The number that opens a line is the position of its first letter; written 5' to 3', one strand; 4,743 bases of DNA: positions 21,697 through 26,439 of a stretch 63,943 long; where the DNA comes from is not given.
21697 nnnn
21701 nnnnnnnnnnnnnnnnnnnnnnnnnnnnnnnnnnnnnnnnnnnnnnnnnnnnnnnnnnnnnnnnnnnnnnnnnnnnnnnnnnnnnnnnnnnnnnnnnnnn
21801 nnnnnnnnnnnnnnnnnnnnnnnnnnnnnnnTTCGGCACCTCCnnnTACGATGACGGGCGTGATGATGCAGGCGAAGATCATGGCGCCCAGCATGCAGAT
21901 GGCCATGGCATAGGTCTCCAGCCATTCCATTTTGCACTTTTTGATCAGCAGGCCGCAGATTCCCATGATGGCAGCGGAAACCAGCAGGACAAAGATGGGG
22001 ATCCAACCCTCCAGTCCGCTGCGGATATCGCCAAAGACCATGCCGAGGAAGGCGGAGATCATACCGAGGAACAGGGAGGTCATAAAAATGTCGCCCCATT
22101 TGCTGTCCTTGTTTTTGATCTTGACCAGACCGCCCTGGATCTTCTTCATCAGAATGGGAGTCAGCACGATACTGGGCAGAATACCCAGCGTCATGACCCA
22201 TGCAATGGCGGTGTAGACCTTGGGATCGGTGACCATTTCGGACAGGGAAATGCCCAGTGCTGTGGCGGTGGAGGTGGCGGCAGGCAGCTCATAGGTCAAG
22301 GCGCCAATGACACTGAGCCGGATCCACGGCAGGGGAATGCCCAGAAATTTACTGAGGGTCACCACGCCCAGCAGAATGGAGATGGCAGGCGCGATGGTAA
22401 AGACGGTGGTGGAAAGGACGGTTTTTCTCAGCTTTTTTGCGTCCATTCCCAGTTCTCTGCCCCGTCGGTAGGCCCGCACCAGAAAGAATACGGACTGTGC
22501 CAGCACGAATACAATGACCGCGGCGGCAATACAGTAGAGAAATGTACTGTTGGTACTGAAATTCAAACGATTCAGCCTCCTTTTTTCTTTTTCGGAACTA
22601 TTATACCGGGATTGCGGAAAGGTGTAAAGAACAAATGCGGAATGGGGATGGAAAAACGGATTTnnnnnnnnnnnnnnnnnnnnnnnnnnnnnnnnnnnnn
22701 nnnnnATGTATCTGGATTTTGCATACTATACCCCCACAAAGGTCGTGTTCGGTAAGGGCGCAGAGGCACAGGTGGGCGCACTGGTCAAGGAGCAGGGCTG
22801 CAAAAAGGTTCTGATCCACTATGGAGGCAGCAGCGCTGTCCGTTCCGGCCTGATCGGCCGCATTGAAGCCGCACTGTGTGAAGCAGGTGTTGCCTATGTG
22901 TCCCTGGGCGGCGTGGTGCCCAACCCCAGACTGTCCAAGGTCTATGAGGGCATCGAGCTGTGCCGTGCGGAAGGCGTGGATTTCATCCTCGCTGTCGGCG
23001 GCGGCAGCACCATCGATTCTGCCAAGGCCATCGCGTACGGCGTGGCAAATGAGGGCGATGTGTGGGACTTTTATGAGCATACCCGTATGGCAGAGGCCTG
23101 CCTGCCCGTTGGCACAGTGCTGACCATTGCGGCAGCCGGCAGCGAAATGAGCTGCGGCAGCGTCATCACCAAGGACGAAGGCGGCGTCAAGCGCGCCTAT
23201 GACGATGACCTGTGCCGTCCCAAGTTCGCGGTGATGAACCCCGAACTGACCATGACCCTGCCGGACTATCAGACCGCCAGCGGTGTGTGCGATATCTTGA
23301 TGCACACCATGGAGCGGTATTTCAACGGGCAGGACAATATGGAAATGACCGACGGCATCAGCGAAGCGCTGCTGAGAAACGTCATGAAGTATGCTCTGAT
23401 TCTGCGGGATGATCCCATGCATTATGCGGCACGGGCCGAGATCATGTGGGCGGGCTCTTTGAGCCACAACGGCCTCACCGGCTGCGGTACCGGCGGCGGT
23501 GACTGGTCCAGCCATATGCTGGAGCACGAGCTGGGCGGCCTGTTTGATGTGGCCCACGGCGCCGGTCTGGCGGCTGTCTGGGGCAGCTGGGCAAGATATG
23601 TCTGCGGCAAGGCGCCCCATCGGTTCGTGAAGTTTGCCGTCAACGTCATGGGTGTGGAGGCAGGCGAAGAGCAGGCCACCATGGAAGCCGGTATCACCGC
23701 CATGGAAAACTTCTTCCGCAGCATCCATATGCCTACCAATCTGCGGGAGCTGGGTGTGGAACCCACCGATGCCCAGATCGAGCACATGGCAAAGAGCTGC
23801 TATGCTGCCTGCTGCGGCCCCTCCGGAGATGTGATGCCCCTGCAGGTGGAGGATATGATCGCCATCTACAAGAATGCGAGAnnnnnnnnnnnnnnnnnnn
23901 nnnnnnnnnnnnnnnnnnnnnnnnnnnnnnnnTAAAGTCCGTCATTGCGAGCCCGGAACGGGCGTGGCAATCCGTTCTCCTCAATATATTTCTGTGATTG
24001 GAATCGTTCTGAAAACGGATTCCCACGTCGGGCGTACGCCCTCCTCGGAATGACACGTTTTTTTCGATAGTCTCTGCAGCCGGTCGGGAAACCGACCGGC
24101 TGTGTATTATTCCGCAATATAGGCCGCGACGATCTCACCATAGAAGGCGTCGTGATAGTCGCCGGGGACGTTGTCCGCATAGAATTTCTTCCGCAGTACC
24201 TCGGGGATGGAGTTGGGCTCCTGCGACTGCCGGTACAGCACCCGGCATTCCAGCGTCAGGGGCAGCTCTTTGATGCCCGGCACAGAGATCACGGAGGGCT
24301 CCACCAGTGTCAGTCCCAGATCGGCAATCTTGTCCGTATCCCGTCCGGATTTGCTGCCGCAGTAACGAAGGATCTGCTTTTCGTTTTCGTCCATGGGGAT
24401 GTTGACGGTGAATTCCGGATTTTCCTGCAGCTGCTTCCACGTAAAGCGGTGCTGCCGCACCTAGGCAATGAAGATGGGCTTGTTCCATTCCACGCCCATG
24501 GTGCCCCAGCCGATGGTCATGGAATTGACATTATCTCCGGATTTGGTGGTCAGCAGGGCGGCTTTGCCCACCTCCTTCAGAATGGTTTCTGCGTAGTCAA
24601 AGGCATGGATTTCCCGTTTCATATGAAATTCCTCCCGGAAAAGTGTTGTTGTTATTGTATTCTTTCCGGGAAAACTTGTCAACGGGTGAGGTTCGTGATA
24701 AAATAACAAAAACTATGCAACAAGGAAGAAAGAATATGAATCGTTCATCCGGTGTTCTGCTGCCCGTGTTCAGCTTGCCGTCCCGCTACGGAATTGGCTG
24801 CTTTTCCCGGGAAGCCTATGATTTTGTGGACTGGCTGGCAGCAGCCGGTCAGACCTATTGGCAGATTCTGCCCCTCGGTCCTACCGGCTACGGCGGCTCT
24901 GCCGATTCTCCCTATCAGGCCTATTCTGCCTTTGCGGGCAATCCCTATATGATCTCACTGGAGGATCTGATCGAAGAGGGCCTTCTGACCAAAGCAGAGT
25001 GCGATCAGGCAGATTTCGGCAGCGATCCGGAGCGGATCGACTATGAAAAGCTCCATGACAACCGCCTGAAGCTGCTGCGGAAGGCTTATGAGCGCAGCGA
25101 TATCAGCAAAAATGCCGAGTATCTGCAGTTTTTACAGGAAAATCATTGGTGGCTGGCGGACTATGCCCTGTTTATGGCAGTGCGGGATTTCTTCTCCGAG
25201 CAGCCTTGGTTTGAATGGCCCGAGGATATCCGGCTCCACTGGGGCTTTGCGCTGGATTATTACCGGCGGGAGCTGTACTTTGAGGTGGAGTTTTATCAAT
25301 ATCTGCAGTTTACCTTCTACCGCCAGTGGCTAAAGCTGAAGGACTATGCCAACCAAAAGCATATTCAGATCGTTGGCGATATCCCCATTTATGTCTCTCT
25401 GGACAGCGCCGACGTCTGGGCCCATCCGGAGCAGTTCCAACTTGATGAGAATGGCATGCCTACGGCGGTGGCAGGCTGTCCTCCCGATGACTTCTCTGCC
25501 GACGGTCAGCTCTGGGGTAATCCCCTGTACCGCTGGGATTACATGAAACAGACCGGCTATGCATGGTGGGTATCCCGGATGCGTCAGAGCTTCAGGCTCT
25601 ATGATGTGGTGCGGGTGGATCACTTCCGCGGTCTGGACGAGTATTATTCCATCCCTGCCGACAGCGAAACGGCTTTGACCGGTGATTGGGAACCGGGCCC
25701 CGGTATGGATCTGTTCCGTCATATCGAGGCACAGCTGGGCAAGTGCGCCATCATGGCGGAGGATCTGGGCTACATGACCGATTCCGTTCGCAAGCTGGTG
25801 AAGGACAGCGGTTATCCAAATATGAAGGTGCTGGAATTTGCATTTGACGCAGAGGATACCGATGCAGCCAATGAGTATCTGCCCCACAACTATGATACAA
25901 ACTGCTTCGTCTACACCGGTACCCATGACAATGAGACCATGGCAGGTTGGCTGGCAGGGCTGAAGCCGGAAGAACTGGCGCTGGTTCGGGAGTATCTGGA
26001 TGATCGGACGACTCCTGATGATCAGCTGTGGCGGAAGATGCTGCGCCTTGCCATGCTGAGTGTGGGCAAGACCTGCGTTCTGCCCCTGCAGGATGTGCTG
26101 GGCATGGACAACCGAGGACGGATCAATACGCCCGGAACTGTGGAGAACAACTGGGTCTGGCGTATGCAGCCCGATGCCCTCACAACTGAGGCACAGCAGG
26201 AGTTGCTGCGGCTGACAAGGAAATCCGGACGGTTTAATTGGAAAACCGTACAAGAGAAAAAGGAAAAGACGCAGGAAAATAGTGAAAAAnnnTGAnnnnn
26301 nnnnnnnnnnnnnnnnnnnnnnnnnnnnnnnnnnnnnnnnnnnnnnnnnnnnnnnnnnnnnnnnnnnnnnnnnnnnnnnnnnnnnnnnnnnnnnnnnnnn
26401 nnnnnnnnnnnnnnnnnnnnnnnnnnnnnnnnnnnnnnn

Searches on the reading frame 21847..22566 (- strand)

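Call 52: search_protein_families(library=pfam, proteins=[window:21847-22566:-], max_evalue=0.0001)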
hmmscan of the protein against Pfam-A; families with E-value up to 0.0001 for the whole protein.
window:21847-22566:- (240 aa): 1 family
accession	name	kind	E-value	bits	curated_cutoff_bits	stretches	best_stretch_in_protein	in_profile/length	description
PF16481.10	DUF5058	-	4.2e-72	242.8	28.2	1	6-229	1-222/222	Domain of unknown function (DUF5058)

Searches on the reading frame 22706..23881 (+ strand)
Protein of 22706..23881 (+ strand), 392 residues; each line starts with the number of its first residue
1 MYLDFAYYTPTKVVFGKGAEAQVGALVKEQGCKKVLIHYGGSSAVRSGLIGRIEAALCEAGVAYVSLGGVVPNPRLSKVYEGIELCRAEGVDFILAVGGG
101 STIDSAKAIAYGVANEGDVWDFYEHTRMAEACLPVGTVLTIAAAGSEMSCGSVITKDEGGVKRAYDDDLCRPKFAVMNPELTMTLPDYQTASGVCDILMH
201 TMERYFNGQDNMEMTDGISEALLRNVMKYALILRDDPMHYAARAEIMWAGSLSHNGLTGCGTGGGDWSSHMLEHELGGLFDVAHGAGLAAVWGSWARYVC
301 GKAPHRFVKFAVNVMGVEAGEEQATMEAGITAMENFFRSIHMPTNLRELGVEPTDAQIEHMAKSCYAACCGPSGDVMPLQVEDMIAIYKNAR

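Call 52: search_protein_families(library=pfam, proteins=[window:22706-23881:+], max_evalue=0.0001)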
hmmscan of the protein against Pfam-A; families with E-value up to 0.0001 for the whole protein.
window:22706-23881:+ (392 aa): 3 families
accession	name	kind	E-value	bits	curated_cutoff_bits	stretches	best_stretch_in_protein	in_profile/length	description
PF00465.25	Fe-ADH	-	4e-47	160.4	31.3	1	10-179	1-168/168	Iron-containing alcohol dehydrogenase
PF25137.1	ADH_Fe_C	-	1.5e-28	100.3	27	1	190-391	1-193/194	Fe-containing alcohol dehydrogenase family, C-terminal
PF13685.12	Fe-ADH_2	-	1.4e-09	38.6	28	1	14-111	1-95/149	Iron-containing alcohol dehydrogenase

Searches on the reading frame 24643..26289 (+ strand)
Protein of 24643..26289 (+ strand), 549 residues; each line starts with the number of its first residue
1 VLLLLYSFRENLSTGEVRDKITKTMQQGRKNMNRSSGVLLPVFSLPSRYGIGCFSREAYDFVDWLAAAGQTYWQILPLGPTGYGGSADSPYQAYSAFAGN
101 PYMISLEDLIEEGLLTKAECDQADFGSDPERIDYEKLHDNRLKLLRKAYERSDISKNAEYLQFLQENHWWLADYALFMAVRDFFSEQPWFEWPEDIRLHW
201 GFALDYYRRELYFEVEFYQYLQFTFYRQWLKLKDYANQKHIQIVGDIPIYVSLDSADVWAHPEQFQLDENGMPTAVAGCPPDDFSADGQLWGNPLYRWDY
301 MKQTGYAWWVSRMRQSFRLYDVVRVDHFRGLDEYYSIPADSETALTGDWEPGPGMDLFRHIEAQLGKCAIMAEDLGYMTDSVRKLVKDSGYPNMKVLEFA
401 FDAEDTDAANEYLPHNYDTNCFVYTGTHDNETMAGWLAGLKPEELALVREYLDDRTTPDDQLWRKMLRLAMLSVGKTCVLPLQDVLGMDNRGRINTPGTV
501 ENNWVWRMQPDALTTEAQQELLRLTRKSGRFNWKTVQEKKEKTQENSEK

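Call 52: search_protein_families(library=pfam, proteins=[window:24643-26289:+], max_evalue=0.0001)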
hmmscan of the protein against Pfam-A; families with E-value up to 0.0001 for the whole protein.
window:24643-26289:+ (549 aa): 1 family
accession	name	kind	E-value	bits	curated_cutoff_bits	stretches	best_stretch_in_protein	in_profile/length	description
PF02446.23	Glyco_hydro_77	-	4.6e-181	603.2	25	1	40-513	1-464/465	4-alpha-glucanotransferase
